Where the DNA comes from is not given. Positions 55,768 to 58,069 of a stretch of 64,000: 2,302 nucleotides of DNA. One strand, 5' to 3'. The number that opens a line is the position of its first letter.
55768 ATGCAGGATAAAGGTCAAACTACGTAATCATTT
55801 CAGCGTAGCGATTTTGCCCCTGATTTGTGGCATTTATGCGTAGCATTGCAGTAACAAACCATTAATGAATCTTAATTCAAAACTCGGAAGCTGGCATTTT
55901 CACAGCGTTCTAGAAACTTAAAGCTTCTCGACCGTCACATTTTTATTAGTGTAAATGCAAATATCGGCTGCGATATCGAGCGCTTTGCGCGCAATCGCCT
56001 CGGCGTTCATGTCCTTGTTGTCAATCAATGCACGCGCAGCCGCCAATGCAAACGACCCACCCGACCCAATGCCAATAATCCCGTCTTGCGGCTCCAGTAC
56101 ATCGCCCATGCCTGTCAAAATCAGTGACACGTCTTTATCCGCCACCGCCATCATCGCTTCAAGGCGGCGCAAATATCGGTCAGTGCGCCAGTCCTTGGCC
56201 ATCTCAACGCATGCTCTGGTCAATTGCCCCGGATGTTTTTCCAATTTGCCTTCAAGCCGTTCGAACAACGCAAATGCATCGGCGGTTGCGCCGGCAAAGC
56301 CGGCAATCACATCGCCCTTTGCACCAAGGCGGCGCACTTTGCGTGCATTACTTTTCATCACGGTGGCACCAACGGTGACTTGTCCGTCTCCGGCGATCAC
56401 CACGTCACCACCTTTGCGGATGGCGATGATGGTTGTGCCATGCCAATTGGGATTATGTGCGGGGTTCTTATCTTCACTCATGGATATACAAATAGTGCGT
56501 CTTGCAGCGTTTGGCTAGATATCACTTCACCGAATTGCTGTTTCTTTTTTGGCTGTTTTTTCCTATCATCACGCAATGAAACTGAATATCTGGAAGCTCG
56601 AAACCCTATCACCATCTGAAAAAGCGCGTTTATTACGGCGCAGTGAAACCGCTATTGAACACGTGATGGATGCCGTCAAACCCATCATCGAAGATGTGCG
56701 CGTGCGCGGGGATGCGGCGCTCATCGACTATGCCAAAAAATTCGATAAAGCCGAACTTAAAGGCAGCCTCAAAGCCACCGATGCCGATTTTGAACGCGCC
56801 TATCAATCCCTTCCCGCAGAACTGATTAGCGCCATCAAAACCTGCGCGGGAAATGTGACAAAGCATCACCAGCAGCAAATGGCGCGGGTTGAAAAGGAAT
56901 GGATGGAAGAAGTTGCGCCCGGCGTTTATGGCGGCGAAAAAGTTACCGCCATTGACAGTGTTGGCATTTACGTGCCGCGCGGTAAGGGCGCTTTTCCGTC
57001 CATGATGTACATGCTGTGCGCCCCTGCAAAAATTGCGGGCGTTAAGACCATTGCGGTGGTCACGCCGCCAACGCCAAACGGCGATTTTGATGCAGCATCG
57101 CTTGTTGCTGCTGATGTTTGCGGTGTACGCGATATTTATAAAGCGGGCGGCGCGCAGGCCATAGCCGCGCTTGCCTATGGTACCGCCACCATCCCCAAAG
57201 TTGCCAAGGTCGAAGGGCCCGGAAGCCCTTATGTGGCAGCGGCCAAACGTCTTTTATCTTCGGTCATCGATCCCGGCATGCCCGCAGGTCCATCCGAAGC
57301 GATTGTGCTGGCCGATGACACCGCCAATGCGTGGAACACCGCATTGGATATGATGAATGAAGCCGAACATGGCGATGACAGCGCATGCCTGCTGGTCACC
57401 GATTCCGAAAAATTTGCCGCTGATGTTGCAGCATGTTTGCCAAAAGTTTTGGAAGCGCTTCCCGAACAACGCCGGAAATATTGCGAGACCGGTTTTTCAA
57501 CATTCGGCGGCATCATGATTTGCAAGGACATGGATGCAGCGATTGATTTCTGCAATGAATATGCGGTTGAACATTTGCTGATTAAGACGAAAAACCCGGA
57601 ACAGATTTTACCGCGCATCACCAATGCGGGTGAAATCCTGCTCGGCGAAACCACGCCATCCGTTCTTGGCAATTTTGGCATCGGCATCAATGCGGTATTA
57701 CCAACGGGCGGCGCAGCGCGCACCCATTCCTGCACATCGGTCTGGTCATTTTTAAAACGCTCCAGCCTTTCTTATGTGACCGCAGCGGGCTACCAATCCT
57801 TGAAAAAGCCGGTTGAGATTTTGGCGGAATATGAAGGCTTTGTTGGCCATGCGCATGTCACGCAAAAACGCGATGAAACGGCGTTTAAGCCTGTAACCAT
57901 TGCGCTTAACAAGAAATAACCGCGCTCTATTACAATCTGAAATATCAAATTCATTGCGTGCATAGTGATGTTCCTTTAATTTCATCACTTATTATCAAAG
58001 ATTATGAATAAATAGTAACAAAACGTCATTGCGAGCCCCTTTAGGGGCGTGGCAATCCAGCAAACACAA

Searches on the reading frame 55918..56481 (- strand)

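Call 59: search_protein_families(library=pfam, proteins=[window:55918-56481:-], max_evalue=0.00001)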
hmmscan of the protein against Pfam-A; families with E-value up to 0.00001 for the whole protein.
window:55918-56481:- (187 aa): 1 family
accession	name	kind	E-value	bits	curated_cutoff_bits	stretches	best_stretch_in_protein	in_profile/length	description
PF00227.31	Proteasome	-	7.8e-23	81.5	22.4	1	14-185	3-187/189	Proteasome subunit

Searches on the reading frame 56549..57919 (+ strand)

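Call 59: search_protein_families(library=pfam, proteins=[window:56549-57919:+], max_evalue=0.00001)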
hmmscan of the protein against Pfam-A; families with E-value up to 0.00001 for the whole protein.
window:56549-57919:+ (456 aa): 1 family
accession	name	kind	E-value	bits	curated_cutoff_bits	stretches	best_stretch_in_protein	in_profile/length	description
PF00815.25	Histidinol_dh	-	1.7e-138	462.5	27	1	30-441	2-410/411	Histidinol dehydrogenase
